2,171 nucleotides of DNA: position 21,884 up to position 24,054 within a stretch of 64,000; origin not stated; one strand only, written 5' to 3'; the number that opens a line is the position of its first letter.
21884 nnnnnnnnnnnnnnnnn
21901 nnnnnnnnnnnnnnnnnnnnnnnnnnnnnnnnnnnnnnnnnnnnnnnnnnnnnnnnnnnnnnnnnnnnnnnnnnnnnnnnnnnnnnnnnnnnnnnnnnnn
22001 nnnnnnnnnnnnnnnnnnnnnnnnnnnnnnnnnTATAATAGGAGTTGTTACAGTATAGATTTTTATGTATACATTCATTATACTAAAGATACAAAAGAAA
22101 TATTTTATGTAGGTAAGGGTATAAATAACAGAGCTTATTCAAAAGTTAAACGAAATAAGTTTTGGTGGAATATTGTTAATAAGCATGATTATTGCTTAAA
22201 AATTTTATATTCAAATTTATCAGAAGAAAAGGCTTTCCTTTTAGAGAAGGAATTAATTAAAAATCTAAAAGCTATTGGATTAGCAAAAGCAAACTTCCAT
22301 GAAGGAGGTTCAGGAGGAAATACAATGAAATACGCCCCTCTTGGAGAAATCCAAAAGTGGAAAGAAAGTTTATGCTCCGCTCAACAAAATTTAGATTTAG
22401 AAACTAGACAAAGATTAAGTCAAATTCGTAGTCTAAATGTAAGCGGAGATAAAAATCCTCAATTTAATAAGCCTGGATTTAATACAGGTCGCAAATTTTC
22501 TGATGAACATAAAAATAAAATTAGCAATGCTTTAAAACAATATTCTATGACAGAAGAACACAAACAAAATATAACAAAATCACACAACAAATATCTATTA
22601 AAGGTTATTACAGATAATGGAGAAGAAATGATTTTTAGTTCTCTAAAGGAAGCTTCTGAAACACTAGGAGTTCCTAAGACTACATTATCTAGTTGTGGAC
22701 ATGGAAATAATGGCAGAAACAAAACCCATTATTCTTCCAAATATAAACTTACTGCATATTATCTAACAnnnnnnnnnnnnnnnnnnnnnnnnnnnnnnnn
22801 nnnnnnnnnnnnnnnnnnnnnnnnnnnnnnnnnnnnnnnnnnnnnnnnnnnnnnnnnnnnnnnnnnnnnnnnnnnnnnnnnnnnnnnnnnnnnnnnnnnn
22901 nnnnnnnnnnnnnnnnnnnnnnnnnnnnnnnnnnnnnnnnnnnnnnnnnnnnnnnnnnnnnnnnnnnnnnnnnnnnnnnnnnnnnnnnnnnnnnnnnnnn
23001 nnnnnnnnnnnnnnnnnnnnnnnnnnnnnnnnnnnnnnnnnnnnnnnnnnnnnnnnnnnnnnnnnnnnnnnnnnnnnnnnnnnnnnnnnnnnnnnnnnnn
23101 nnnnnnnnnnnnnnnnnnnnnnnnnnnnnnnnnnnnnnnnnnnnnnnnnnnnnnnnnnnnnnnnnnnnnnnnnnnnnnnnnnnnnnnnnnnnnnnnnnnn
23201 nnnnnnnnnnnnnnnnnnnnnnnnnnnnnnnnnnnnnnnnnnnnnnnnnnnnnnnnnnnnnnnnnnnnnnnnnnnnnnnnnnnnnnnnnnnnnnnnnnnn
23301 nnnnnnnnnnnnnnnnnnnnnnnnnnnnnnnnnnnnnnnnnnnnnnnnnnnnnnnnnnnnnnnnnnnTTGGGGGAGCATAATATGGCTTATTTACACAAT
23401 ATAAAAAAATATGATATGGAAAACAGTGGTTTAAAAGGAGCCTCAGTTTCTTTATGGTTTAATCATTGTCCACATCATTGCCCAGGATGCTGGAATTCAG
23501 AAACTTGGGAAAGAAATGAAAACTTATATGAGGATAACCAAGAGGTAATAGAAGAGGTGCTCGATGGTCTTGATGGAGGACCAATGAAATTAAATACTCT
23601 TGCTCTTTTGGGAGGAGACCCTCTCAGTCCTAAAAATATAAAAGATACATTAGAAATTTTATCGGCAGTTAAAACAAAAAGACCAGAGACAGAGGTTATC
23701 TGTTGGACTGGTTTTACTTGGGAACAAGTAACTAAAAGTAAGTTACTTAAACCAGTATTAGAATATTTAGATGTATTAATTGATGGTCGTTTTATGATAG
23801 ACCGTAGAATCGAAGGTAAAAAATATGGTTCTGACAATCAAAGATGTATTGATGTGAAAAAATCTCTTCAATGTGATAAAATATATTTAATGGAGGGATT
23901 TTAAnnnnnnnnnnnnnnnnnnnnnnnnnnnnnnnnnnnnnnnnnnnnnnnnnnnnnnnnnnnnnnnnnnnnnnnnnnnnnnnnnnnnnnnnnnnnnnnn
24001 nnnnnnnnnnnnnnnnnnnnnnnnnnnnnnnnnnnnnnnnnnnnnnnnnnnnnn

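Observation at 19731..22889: nrdD is split by a group I intron carrying a GIY-YIG homing endonuclease; splicing regenerates the RVCGY glycyl-radical motif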

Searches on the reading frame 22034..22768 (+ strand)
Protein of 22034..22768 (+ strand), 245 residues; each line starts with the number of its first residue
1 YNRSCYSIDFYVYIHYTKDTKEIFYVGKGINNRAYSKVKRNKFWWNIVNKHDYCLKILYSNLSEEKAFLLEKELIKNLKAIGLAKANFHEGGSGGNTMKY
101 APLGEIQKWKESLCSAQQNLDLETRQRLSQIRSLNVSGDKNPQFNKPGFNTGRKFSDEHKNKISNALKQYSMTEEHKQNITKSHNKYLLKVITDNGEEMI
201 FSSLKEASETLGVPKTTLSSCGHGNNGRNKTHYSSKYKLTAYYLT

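Call 11: search_protein_families(library=pfam, proteins=[window:22034-22768:+], max_evalue=0.01)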
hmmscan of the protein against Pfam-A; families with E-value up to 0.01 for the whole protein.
seq(245 aa): 2 families
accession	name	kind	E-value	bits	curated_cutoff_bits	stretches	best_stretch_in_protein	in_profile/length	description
PF22083.2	I-HmuI_NUMOD-like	-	4.1e-06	26.7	27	1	190-225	1-36/46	DNA endonuclease I-HmuI-like, NUMOD-like domain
PF07460.16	NUMOD3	-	0.00016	22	20.4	1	152-168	1-17/37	NUMOD3 motif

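Call 32: find_homologous_proteins(query=window:22055-22768:+, max_evalue=0.00001)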
Query seq(238 aa) (238 aa): 40 proteins with E <= 0.00001 among 425 candidates.
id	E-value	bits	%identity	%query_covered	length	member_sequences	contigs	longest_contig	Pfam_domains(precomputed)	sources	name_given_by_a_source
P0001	1.6e-153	527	99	100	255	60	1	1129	PF22083.3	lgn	-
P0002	1.0e-113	397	77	100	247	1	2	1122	-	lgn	-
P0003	6.2e-19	87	38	70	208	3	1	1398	PF07460.17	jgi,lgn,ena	jgi:hypothetical protein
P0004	1.2e-17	83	33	89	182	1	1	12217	PF22083.3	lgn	-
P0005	4.5e-17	81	32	96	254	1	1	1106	-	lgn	-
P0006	3.4e-16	78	32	89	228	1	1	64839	PF07460.17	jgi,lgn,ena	jgi:hypothetical protein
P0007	3.6e-15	75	31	89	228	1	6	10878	PF07460.17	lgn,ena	-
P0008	3.6e-15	75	31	89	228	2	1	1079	PF07460.17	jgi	jgi:hypothetical protein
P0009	1.3e-14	73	32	73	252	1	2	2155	-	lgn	-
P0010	3.6e-14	71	31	88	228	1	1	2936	PF07460.17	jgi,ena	-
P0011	3.8e-14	71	36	66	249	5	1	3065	PF07460.17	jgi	jgi:group I intron endonuclease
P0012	1.7e-13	69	30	88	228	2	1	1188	PF07460.17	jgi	jgi:hypothetical protein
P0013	2.6e-13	68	30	88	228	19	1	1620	PF07460.17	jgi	-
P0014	5.5e-13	67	37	73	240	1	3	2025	PF07460.17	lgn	-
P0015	1.0e-12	67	36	64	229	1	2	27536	PF07460.17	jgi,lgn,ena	jgi:hypothetical protein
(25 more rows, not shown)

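Call 35: find_encoding_contigs(protein=P0001, flank=3000, max_places=6)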
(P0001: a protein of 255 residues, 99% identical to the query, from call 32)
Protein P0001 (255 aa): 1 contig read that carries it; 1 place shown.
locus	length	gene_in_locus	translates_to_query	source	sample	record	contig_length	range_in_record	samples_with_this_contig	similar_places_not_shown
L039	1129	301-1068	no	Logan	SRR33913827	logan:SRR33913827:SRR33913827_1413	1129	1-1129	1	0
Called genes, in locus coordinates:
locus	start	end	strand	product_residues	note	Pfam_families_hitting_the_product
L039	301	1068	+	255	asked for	PF22083:I-HmuI_NUMOD-like (weak)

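Call 37: find_encoding_contigs(protein=P0002, flank=3000, max_places=6)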
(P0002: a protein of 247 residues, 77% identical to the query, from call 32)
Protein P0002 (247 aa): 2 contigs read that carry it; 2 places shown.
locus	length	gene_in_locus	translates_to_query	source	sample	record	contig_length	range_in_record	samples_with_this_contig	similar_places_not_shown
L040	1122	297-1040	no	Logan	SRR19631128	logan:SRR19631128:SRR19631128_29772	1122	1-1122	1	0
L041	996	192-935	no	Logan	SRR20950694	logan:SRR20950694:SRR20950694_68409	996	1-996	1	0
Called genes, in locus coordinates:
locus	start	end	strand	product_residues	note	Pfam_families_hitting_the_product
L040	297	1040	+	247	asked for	-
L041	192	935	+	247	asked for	-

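Call 51: search_solved_structures(query=A2, max_evalue=1, show_alignments=2)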
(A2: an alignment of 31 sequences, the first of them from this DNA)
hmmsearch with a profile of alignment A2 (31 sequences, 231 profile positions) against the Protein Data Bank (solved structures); distinct sequences matched with E-value up to 1: 11.
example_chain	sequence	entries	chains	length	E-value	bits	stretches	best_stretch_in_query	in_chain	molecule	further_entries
9u75_A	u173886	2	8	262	0.00015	24.9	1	4-29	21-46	GIY-YIG domain-containing protein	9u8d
9u7u_A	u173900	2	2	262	0.00017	24.8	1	4-29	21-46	GIY-YIG domain-containing protein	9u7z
1u3e_M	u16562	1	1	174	0.016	18.3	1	168-230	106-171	HNH homing endonuclease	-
1i3j_A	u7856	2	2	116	0.14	15.3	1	103-147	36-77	INTRON-ASSOCIATED ENDONUCLEASE 1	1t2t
8ro1_L2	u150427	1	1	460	0.15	15.2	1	89-176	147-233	CWF19-like protein 2 homolog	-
5ydk_A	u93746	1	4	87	0.25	14.4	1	121-179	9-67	E3 ubiquitin-protein ligase RNF168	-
1yd3_A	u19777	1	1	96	0.49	13.5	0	9-75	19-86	UvrABC system protein C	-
9ipu_L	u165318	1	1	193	0.5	13.4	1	121-178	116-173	E3 ubiquitin-protein ligase RNF168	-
5xit_E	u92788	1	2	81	0.59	13.2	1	121-178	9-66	E3 ubiquitin-protein ligase RNF168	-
1ycz_A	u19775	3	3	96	0.84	12.7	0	10-75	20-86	UvrABC system protein C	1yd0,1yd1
1yd5_A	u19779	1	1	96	0.99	12.5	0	10-74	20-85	UvrABC system protein C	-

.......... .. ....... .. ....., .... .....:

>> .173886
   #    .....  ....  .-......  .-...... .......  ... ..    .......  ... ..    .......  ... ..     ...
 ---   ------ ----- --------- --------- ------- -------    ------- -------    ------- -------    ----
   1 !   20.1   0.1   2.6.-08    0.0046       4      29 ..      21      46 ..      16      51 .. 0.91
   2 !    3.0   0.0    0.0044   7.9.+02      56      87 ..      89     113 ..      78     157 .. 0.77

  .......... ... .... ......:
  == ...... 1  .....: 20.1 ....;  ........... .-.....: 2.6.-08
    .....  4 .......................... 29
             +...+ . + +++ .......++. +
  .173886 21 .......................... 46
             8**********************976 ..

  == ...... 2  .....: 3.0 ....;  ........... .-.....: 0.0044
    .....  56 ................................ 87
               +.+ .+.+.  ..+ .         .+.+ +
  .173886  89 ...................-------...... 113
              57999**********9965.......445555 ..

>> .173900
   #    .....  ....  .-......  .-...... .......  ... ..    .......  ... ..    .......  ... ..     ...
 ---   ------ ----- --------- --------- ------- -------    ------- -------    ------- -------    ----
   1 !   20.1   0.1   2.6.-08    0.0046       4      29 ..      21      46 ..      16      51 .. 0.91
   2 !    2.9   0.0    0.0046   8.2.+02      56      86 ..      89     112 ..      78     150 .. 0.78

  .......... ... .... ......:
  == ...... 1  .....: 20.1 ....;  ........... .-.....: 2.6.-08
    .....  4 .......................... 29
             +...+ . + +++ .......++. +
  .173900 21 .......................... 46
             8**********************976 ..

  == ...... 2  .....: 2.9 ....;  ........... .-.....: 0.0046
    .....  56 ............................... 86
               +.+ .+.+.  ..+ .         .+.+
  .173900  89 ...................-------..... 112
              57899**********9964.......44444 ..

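Call 52: search_protein_families(library=phrogs, proteins=[window:22055-22768:+], max_evalue=0.001)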
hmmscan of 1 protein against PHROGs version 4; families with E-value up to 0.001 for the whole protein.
seq(238 aa): 5 families
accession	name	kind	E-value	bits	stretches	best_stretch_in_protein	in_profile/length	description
phrog_314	-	DNA, RNA and nucleotide metabolism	9.1e-17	62.2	1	3-230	179-387/574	homing endonuclease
phrog_30235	-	unknown function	1.2e-05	26.3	1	3-52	11-64/184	-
phrog_20162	-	DNA, RNA and nucleotide metabolism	0.00029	22.2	1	156-223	8-75/88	HNH endonuclease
phrog_655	-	DNA, RNA and nucleotide metabolism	0.00031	21.7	1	127-229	123-188/343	homing endonuclease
phrog_5356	-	unknown function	0.00032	21.2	1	1-34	14-47/255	-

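Call 80: predict_structure(alignment_id=A2)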
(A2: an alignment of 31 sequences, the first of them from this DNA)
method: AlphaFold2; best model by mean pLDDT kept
length: 238 residues; sequences in the alignment: 31
mean_pLDDT: 80.2   pTM: 0.47
mean pLDDT of the five models: 80.2, 78.7, 77.6, 77.1, 77.0
residues with pLDDT >= 90: 80; 70-90: 104; 50-70: 37; < 50: 17
segments of 3 or more residues with pLDDT < 50: 84-87, 139-144, 218-221
pLDDT, mean of each block of 10 residues (from residue 1): 93 93 93 86 94 95 91 78 52 84 85 88 69 52 62 87 76 75 89 91 91 63 60 81
secondary structure, 60 per line:
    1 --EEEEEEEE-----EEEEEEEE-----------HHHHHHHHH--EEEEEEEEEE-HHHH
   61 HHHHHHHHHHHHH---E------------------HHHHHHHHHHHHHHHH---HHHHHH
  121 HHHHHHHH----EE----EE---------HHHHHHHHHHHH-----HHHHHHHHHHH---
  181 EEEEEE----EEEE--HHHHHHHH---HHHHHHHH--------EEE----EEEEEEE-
elements in order: E3-10 E16-23 H35-43 E46-55 H57-73 H96-111 H115-128 H150-161 H167-177 E181-186 E191-194 H197-204 H208-215 E224-226 E231-237

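Call 82: fold_search(model_id=the predicted structure, library=pdb)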
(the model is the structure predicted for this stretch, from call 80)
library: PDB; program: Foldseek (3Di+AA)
matches with E <= 10: 167; with E <= 0.001: 0
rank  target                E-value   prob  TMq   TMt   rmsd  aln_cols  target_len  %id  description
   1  1u3e_M                1.4e-02  1.00  0.24  0.31   5.1        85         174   24  DNA binding and cleavage by the HNH homing endonuclease I-HmuI (released 2004-08-31)
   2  9u75_A                2.1e-02  0.99  0.25  0.24   6.6       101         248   22  5hmC specific restriction endonuclease Escherichia coli E. coli O157:H7 PD-T4-3 (released 2026-02-11)
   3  9u7u                  7.3e-02  0.98  0.25  0.24   7.2       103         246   25  5hmC specific restriction endonuclease Escherichia coli APEC O1 PD-T4-3 (released 2026-02-11)
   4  9u75_D                1.2e-01  0.97  0.23  0.23   4.5        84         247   26  5hmC specific restriction endonuclease Escherichia coli E. coli O157:H7 PD-T4-3 (released 2026-02-11)
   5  9u7z                  1.5e-01  0.93  0.24  0.24   7.4       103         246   24  5hmC specific restriction endonuclease Escherichia coli APEC O1 PD-T4-3 in complex with 5-Hydroxymethyl-dCTP (released 2026-02-11)
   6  1yd4                  2.6e-01  0.72  0.22  0.50   3.5        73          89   22  Crystal structure of the GIY-YIG N-terminal endonuclease domain of UvrC from Thermotoga maritima: Point mutant Y29F boun (released 2005-03-01)
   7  1ycz                  3.0e-01  0.57  0.21  0.47   3.8        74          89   22  Crystal structure of the GIY-YIG N-terminal endonuclease domain of UvrC from Thermotoga maritima (released 2005-03-01)
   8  7kmf_K                5.4e-01  0.13  0.14  0.19   8.3        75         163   21  Sugar phosphate activation of the stress sensor eIF2B (released 2021-07-14)
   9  9hvd_E                1.3e+00  0.08  0.17  0.10  13.1       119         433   13  Native human P-eIF2-eIF2B complex (released 2025-11-19)
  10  9hvd_F                1.6e+00  0.06  0.16  0.11   9.3       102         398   14  Native human P-eIF2-eIF2B complex (released 2025-11-19)
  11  6qg0_I                1.9e+00  0.06  0.14  0.09   9.4        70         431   11  Structure of eIF2B-eIF2 (phosphorylated at Ser51) complex (model 1) (released 2019-06-26)
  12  8tii_A                1.9e+00  0.05  0.09  0.08  10.2        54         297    4  Human ACKR3 phosphorylated by GRK2 in complex with Arrestin2 in nanodisc (released 2025-01-22)
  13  5kzf_I                2.1e+00  0.06  0.07  0.03  14.1        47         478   13  Crystal structure of near full-length hexameric Mycobacterium tuberculosis proteasomal ATPase Mpa in apo form (released 2017-05-17)
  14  7u05_D                2.2e+00  0.06  0.10  0.15  11.2        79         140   10  Structure of the yeast TRAPPII-Rab11/Ypt32 complex in the closed/closed state (composite structure) (released 2022-04-27)
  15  9asx_C                2.2e+00  0.04  0.11  0.22  16.2       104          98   17  BIFUNCTIONAL INHIBITION OF NEUTROPHIL ELASTASE AND CATHEPSIN G by Eap3 of S. aureus (released 2024-06-12)
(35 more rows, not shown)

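Call 83: find_related_loci(query=window:22055-22768:+, collection=viral_contigs, flank=1500)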
Query seq(238 aa) (238 aa) in viral_contigs; peptide patterns used: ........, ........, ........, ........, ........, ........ (x = any residue, [..] = any of these).
8 stretches matched a pattern; 1 encode a relative of the query (tblastn E <= 1e-3); 1 distinct loci.
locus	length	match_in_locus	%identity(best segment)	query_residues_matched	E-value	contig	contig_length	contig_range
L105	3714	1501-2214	100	1-238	2e-164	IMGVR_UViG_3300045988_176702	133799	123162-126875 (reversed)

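Call 85: find_related_loci(query=A3, collection=metagenome_contigs, flank=1200)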
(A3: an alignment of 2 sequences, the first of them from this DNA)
Query A3 (238 aa) in metagenome_contigs; peptide patterns used: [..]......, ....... (x = any residue, [..] = any of these).
278 stretches matched a pattern; 2 encode a relative of the query (tblastn E <= 1e-3); 2 distinct loci.
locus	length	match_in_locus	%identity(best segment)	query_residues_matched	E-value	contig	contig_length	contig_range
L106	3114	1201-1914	100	1-238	4e-165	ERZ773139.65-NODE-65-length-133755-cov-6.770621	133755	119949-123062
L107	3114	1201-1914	96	1-238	1e-159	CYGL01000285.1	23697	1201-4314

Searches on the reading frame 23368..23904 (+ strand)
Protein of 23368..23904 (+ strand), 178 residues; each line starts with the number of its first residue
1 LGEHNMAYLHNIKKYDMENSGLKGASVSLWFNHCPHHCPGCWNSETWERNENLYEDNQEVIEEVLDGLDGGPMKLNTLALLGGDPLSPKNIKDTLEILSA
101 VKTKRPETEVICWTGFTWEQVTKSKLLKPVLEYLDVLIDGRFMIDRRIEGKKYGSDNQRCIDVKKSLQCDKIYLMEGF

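Call 60: search_protein_families(library=pfam, proteins=[window:23368-23904:+], max_evalue=0.001)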
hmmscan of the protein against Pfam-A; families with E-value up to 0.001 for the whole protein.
window:23368-23904:+ (178 aa): 2 families
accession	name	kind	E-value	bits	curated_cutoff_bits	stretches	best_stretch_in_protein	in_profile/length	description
PF13353.11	Fer4_12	-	2.3e-29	102.9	22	1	24-160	5-136/137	4Fe-4S single cluster domain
PF04055.27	Radical_SAM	-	5.7e-07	30.3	29.5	1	31-104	4-74/166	Radical SAM superfamily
